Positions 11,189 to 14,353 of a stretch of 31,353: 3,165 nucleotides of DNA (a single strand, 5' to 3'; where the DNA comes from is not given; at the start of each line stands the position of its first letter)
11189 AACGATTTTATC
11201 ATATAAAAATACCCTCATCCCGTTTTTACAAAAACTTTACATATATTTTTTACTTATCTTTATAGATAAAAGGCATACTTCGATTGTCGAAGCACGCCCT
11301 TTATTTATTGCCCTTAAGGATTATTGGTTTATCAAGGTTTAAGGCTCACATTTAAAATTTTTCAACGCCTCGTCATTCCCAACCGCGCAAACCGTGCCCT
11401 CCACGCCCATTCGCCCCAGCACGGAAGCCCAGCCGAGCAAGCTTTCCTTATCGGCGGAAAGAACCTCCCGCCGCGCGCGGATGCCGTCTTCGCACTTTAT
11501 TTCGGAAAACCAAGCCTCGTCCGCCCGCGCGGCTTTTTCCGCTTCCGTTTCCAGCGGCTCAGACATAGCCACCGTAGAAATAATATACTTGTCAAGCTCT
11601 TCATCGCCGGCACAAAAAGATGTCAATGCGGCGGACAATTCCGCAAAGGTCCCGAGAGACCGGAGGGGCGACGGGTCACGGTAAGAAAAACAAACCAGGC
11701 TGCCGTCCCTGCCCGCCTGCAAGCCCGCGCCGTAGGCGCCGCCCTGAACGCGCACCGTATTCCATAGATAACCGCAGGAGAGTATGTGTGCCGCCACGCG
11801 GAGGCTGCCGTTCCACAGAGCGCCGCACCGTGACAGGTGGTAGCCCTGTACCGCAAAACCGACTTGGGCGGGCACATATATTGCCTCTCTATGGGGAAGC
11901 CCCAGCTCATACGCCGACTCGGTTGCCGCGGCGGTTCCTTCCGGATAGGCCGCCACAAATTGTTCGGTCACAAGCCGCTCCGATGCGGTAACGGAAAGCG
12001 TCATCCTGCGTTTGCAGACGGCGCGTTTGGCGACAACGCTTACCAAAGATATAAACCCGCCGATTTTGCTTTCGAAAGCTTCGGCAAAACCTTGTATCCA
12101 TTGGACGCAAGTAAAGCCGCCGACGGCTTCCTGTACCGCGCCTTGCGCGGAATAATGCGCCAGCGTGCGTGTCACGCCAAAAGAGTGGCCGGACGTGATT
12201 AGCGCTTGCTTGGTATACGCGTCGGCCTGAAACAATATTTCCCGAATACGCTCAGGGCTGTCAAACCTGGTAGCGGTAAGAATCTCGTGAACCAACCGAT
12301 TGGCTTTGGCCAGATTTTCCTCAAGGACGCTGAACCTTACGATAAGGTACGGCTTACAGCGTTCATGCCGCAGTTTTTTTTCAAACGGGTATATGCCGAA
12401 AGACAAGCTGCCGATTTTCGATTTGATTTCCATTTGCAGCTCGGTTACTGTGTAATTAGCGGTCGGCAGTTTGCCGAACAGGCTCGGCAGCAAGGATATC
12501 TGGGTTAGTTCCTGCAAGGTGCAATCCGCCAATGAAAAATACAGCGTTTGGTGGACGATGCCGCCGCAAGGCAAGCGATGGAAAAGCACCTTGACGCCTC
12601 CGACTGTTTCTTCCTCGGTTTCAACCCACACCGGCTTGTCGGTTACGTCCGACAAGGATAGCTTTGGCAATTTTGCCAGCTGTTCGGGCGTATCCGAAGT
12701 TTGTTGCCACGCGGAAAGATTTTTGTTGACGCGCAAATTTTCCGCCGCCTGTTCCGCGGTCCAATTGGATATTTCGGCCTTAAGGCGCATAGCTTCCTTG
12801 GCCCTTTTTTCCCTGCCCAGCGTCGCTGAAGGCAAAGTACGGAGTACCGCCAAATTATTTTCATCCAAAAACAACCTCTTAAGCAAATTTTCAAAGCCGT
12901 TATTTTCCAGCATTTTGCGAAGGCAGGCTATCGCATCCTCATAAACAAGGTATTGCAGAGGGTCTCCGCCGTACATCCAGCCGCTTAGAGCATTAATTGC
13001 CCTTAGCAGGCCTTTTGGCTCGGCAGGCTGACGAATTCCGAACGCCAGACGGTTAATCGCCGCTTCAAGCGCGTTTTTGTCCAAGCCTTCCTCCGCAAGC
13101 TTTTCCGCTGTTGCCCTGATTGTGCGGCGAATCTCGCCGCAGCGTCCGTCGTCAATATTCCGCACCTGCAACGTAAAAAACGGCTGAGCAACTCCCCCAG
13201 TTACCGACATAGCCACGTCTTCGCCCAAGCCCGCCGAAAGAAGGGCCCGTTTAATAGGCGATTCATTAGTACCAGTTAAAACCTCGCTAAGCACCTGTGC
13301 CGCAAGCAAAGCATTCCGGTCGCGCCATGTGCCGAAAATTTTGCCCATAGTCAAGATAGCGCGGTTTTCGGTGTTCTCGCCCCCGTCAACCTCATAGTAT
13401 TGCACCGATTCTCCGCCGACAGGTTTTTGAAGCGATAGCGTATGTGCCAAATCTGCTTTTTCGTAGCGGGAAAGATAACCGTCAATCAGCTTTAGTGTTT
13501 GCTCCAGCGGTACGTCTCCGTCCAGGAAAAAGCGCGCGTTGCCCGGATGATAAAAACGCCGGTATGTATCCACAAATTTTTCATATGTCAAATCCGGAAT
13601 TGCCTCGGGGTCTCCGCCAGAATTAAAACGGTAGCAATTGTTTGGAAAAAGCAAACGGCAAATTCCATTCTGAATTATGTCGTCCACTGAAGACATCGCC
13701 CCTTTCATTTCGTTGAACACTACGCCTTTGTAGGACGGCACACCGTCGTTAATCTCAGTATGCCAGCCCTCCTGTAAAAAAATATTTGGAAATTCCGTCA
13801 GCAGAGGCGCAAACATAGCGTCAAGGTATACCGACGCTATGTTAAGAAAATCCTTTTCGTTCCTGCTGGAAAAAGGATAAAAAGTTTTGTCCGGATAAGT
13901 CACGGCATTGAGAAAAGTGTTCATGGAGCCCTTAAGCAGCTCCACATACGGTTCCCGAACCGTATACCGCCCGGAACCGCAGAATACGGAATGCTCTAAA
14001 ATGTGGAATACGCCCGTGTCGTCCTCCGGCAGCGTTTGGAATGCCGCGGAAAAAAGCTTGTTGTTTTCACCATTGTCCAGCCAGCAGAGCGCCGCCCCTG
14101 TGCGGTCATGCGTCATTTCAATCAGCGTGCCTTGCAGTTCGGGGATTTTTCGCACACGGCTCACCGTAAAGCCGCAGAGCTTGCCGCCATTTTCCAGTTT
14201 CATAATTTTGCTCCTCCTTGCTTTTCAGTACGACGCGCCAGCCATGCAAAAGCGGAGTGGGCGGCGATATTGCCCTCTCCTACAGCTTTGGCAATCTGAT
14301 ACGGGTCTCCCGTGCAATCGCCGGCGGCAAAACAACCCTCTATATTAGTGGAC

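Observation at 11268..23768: Candidate undescribed peptide-handling system: AgrC/AgrA-like TCS + heterodimeric ABC + 2 ribosome-free trigger factors + 2 thioredoxins + atypical TrxR + lipoprotein + M16C peptidase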

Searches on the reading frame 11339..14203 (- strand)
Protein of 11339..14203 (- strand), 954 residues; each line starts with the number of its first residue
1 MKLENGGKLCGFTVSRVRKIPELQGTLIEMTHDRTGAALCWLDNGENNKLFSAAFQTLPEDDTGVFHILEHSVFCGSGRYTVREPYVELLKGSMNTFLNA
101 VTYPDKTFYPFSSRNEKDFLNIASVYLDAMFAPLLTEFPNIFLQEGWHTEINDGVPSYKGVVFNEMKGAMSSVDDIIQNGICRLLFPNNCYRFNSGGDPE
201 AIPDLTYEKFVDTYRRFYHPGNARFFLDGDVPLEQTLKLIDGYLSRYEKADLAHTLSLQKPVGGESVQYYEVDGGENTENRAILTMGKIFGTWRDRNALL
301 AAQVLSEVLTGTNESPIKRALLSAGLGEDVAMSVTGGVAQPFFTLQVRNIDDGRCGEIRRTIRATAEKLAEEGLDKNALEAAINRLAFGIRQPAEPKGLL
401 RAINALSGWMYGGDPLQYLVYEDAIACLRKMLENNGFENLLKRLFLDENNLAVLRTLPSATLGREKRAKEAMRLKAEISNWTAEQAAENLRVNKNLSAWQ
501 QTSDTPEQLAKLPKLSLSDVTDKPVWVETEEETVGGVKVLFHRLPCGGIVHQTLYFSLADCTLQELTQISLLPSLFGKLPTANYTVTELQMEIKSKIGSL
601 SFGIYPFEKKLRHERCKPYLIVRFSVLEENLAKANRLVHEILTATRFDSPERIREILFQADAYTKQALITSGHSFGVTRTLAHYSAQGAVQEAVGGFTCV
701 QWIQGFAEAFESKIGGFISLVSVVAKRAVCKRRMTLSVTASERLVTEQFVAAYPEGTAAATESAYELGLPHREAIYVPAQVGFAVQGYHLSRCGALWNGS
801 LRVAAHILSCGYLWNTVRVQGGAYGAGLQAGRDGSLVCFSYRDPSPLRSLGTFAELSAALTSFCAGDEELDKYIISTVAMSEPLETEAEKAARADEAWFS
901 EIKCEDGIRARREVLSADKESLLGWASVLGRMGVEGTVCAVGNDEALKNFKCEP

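Call 5: search_protein_families(library=pfam, proteins=[window:11339-14203:-], max_evalue=0.01)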
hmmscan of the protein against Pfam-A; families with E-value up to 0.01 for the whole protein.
window:11339-14203:- (954 aa): 4 families
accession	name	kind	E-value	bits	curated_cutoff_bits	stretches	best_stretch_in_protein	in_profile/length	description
PF08367.16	M16C_assoc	-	2e-52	178.3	25.3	1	458-704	3-250/252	Peptidase M16C associated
PF22516.1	PreP_C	-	1.8e-25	90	27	1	773-943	2-172/173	PreP C-terminal domain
PF05193.26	Peptidase_M16_C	-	1.2e-21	77.8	23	1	204-386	1-181/181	Peptidase M16 inactive domain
PF00675.25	Peptidase_M16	-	0.00019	21.8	22.3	1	60-136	28-101/149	Insulinase (Peptidase family M16)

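Call 50: find_related_loci(query=A4, collection=genome_contigs, flank=6000)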
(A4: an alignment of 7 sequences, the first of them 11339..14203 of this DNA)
Query A4 (954 aa) in genome_contigs; peptide patterns used: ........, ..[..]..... (x = any residue, [..] = any of these).
600 stretches matched a pattern (row limit reached: there are more); 592 encode a relative of the query (tblastn E <= 1e-3); the best 80 are kept; 80 distinct loci.
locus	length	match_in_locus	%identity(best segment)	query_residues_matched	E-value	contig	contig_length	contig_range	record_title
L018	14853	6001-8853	52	1-953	0e+0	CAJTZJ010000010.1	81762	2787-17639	MAG TPA_asm: uncultured Eubacterium sp. isolate MGBC121343 genome assembly, contig: MGBC121343.10, whole genome shotgun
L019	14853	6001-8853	52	1-953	0e+0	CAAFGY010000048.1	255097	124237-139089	MAG TPA_asm: Clostridia bacterium, isolate HGM12677, WGS project CAAFGY010000000 data, contig: SRS144537_92_k99_164363,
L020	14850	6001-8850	52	2-953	0e+0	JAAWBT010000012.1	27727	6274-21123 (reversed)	MAG: Lachnospiraceae bacterium isolate ABMPRH_296_4 k141_228408, whole genome shotgun sequence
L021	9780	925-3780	50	1-953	0e+0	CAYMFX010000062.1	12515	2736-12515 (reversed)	MAG TPA_asm: uncultured Ruminiclostridium sp. isolate SRP287540_co2_325 genome assembly, contig: NODE_5658_length_12515_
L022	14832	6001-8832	52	1-951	0e+0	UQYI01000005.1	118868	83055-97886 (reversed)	uncultured Clostridiales bacterium isolate UMGS765 genome assembly, contig: NODE_64_length_118868_cov_35.944249, whole g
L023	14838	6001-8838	50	1-948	0e+0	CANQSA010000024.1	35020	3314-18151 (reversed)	MAG: uncultured Lachnospiraceae bacterium isolate Lapin-021__bin41 genome assembly, contig: Lapin-021__NODE_1401_length_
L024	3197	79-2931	48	1-949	0e+0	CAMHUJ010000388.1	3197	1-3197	MAG: uncultured Ruminococcus sp. isolate SRR11784293_bin.28_metaWRAP_v1.3_MAG genome assembly, contig: ERZ12202796.51725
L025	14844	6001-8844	49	1-947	0e+0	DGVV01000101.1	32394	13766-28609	MAG TPA_asm: Ruminococcus sp. UBA4275 UBA4275_contig_43482, whole genome shotgun sequence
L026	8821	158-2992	48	6-949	0e+0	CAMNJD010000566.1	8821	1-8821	MAG: uncultured Ruminococcus sp. isolate SRR873599_bin.12_metaWRAP_v1.3_MAG genome assembly, contig: ERZ1756080.1348847,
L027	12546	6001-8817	47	9-948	0e+0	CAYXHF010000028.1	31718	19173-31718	MAG TPA_asm: uncultured Faecalibacterium sp. isolate SRP350583_co1_473 genome assembly, contig: NODE_2262_length_31718_c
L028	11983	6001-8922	46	1-947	0e+0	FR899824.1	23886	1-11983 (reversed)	Faecalibacterium sp. CAG:74 genomic scaffold, scf152, whole genome shotgun sequence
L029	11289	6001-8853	46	3-947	0e+0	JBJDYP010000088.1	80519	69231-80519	MAG: Faecousia sp. isolate SARD08_bin.019 NODE_63_length_80519_cov_15.305354, whole genome shotgun sequence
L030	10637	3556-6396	46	1-953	0e+0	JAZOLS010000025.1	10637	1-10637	MAG: Faecousia sp. isolate T1900045652_YK20190346.MAGScoT_cleanbin_000021 SGB_8219_k141_1967773, whole genome shotgun se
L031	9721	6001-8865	45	1-951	0e+0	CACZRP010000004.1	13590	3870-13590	MAG: uncultured Clostridiales bacterium isolate RUG12885 genome assembly, contig: RUG12885_asm_4, whole genome shotgun s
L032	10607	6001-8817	46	1-947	0e+0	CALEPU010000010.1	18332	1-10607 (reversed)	MAG TPA_asm: uncultured Clostridia bacterium isolate ERR1278074_bin.0_CONCOCT_v1.1_MAG genome assembly, contig: ERZ84238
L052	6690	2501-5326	43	3-944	0e+0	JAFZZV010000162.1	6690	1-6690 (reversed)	MAG: Oscillospiraceae bacterium isolate RGIG8248 Water_buffalos_Rumen-5__c1705687, whole genome shotgun sequence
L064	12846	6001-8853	42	3-943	0e+0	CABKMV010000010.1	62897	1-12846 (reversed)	uncultured Oscillospiraceae bacterium isolate MGYG-HGUT-01286 genome assembly, contig: NODE_149_length_62897_cov_17.1485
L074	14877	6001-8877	40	1-948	0e+0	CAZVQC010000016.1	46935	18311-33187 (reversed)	MAG TPA_asm: uncultured Ruminococcus sp. isolate SRP350583_co1_28 genome assembly, contig: NODE_1121_length_46935_cov_19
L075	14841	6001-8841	39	1-942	0e+0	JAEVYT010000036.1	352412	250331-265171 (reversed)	MAG: Bacillota bacterium isolate OH_PBB_142 k127_783840, whole genome shotgun sequence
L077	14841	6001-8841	41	3-943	0e+0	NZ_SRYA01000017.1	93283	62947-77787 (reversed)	Petralouisia muris strain NM01_1-7b NODE_17_length_93283_cov_186.462, whole genome shotgun sequence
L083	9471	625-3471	39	11-949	0e+0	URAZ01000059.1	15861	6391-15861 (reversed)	uncultured Clostridiales bacterium isolate UMGS830 genome assembly, contig: NODE_1864_length_15861_cov_7.799417, whole g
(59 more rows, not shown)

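Call 65: search_protein_families(library=pfam, proteins=[L075:8862-10187:+, L077:3021-3536:-, L075:12450-13004:+, L075:10205-11974:+, L077:3938-4858:-, L029:3670-4620:+], max_evalue=0.1)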
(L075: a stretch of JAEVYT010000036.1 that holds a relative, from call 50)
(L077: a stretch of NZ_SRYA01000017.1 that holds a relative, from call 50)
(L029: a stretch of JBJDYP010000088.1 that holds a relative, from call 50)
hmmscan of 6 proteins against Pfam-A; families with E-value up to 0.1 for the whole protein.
L075:8862-10187:+ (441 aa): 2 families
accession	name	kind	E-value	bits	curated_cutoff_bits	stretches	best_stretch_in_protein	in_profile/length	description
PF03313.21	SDH_alpha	-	9.9e-61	206.1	26.4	1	107-435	4-259/260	Serine dehydratase alpha chain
PF20168.4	PDS5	-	0.075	11.2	27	1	19-102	158-214/1053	Sister chromatid cohesion protein PDS5 protein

L077:3021-3536:- (171 aa): 0 families

L075:12450-13004:+ (184 aa): 0 families

L075:10205-11974:+ (589 aa): 6 families
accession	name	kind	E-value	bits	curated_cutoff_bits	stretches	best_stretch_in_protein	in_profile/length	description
PF07992.20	Pyr_redox_2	-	2.7e-20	73.4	26.1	1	17-283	1-291/291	Pyridine nucleotide-disulphide oxidoreductase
PF00890.30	FAD_binding_2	-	6.5e-07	29.3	20.4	1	18-45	1-28/414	FAD binding domain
PF13738.12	Pyr_redox_3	-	1.1e-06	28.6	30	1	79-139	88-151/305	Pyridine nucleotide-disulphide oxidoreductase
PF01266.30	DAO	-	7.9e-05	22.8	27.9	0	18-47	1-30/353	FAD dependent oxidoreductase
PF03486.20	HI0933_like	-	8.9e-05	22.5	50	1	18-56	2-41/244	HI0933-like protein Rossmann domain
PF01134.28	GIDA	-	0.078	12.5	22.1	0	18-47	1-29/391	Glucose inhibited division protein A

L077:3938-4858:- (306 aa): 0 families

L029:3670-4620:+ (316 aa): 0 families

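Call 76: search_protein_families(library=pfam, proteins=[L052:2288-5371:+, L074:962-2188:+, L083:6022-6843:+], max_evalue=0.01)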
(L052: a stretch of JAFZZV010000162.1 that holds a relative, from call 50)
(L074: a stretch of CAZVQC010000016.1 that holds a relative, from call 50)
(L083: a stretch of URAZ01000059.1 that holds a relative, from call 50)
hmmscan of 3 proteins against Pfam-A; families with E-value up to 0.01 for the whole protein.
L052:2288-5371:+ (1027 aa): 5 families
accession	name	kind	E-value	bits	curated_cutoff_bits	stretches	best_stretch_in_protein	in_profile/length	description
PF08367.16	M16C_assoc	-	1.4e-41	142.7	25.3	1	526-775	2-252/252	Peptidase M16C associated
PF22516.1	PreP_C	-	3.4e-24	85.8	27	1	843-1011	3-171/173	PreP C-terminal domain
PF05193.26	Peptidase_M16_C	-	2.2e-21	77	23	1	273-453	1-179/181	Peptidase M16 inactive domain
PF02943.20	FeThRed_B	-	0.00038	20.9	22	1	5-70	19-93/106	Ferredoxin thioredoxin reductase catalytic beta chain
PF00675.25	Peptidase_M16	-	0.0005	20.4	22.3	1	128-186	27-83/149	Insulinase (Peptidase family M16)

L074:962-2188:+ (408 aa): 0 families

L083:6022-6843:+ (273 aa): 0 families

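Call 77: search_protein_families(library=ncbifam, proteins=[L083:3519-4805:+, window:11339-14203:-, L083:6022-6843:+, L077:3938-4858:-], max_evalue=0.001)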
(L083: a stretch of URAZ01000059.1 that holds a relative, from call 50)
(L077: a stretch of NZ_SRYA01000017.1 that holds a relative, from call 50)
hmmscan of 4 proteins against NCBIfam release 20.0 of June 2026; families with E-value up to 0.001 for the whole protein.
L083:3519-4805:+ (428 aa): 0 families

window:11339-14203:- (954 aa): 1 family
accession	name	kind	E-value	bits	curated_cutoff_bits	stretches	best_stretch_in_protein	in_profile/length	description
NF047421.1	YfmH_fam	equivalog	4.9e-07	29.3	250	1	63-241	60-215/425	EF-P 5-aminopentanol modification-associated protein YfmH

L083:6022-6843:+ (273 aa): 2 families
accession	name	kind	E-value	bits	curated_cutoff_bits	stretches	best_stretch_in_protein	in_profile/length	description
TIGR00115.1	tig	equivalog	6.7e-10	38.4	180.2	1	34-246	136-363/410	trigger factor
NF045969.1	trig_like_plasma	equivalog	0.00051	19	140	1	42-145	136-244/399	trigger factor-related chaperone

L077:3938-4858:- (306 aa): 1 family
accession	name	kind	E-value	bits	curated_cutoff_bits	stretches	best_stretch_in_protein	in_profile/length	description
TIGR00115.1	tig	equivalog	5e-12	45.4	180.2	1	8-277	107-383/410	trigger factor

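Call 85: find_related_loci(query=L077:1-1194:-, collection=genome_contigs, flank=10000)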
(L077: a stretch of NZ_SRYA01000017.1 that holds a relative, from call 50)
Query L077:1-1194:- (398 aa) in genome_contigs; peptide patterns used: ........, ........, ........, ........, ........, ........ (x = any residue, [..] = any of these).
62 stretches matched a pattern; 28 encode a relative of the query (tblastn E <= 1e-3); 27 distinct loci.
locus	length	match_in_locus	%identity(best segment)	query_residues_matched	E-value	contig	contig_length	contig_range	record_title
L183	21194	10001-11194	100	1-398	0e+0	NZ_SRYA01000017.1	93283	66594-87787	Petralouisia muris strain NM01_1-7b NODE_17_length_93283_cov_186.462, whole genome shotgun sequence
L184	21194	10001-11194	99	1-398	0e+0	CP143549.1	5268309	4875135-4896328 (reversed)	Lachnospiraceae bacterium JLR.KK009 strain JLR.KK002 chromosome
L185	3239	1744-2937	96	1-398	0e+0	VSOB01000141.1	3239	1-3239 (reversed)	MAG: Lachnospiraceae bacterium isolate SC1197_S50_bin.8 SC1197_S50_SC1197_S50_bin.8_contig_141, whole genome shotgun seq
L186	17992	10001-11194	96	1-398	0e+0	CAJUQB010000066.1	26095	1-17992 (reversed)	MAG TPA_asm: uncultured Lachnospiraceae bacterium isolate MGBC162980 genome assembly, contig: MGBC162980.66, whole genom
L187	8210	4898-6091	93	1-398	0e+0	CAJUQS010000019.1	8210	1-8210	MAG TPA_asm: uncultured Oscillospiraceae bacterium isolate MGBC163448 genome assembly, contig: MGBC163448.19, whole geno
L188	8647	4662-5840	92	6-398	0e+0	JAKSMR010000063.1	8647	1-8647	MAG: Bacteroidales bacterium isolate Horse_feces130 MAG130_63, whole genome shotgun sequence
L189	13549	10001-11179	92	6-398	0e+0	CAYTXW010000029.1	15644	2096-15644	MAG TPA_asm: uncultured Oscillospiraceae bacterium isolate SRP222994_co1_356 genome assembly, contig: NODE_7879_length_1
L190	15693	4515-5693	91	6-398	0e+0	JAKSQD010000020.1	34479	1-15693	MAG: Oscillospiraceae bacterium isolate Horse_feces220 MAG220_20, whole genome shotgun sequence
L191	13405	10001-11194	88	1-398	0e+0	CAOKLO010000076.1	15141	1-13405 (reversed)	MAG TPA_asm: uncultured bacterium isolate SRR15604596_bin.20_metawrap_v1.3_MAG genome assembly, contig: NODE.4720_length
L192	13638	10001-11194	88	1-398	0e+0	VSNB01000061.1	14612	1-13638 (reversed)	MAG: Clostridiales bacterium isolate SC1148_S1_bin.5 SC1148_S1_SC1148_S1_bin.5_contig_61, whole genome shotgun sequence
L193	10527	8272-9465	88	1-398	0e+0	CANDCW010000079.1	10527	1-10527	MAG TPA_asm: uncultured Firmicutes bacterium isolate ERR6760108_bin.67_metawrap_v1.3_MAG genome assembly, contig: ERZ128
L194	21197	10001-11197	87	1-398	0e+0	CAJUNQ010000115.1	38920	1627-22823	MAG TPA_asm: uncultured Oscillospiraceae bacterium isolate MGBC162081 genome assembly, contig: MGBC162081.115, whole gen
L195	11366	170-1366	87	1-398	0e+0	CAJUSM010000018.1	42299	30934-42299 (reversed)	MAG TPA_asm: uncultured Oscillospiraceae bacterium isolate MGBC162917 genome assembly, contig: MGBC162917.18, whole geno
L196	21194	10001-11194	86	1-398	0e+0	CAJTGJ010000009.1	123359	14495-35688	Oscillospiraceae bacterium isolate B95_20_FP_BP genome assembly, contig: MGBC000146.9, whole genome shotgun sequence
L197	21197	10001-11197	87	1-398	0e+0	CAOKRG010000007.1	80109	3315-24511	MAG TPA_asm: uncultured Oscillospiraceae bacterium isolate SRR17684628_bin.37_metawrap_v1.3_MAG genome assembly, contig:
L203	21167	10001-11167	49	9-398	3e-131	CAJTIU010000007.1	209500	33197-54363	Lachnospiraceae bacterium isolate C64_1 genome assembly, contig: MGBC000228.7, whole genome shotgun sequence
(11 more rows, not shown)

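Call 90: search_protein_families(library=pfam, proteins=[L203:17058-18482:+, L203:19731-20618:+, L203:11735-12229:+, L203:12230-12997:+, L183:12270-13034:+, L203:12978-13943:+], max_evalue=0.01)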
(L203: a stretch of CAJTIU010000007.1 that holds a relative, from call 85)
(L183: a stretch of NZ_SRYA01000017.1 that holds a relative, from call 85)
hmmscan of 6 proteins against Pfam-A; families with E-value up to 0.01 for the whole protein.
L203:17058-18482:+ (474 aa): 2 families
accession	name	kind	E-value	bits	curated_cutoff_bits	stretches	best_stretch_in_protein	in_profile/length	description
PF02127.20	Peptidase_M18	-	7.3e-91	305.6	24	1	32-463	2-431/432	Aminopeptidase I zinc metalloprotease (M18)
PF05343.19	Peptidase_M42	-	0.00018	21.1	23.2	0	390-458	226-291/292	M42 glutamyl aminopeptidase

L203:19731-20618:+ (295 aa): 2 families
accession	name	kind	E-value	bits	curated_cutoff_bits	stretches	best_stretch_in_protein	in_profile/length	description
PF02588.21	YitT_membrane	-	7e-52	176.2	24.3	1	12-217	2-204/205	Uncharacterised 5xTM membrane BCR, YitT family COG1284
PF10035.14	DUF2179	-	1.1e-15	57.6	22.8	1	224-277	2-55/55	Uncharacterized protein conserved in bacteria (DUF2179)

L203:11735-12229:+ (164 aa): 0 families

L203:12230-12997:+ (255 aa): 2 families
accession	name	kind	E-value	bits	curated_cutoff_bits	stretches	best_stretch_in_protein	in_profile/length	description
PF04397.21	LytTR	-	1.5e-15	57.7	22.6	1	149-246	4-97/98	LytTr DNA-binding domain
PF00072.30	Response_reg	-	0.00016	22.3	30.2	1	7-119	2-110/111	Response regulator receiver domain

L183:12270-13034:+ (254 aa): 3 families
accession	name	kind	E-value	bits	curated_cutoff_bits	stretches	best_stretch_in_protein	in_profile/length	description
PF04397.21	LytTR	-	5.8e-16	58.9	22.6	1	149-245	5-97/98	LytTr DNA-binding domain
PF00072.30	Response_reg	-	7.1e-07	29.8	30.2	1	5-118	1-110/111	Response regulator receiver domain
PF24326.1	DUF7496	-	0.0086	16.4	27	0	189-231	38-79/115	Domain of unknown function (DUF7496)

L203:12978-13943:+ (321 aa): 0 families
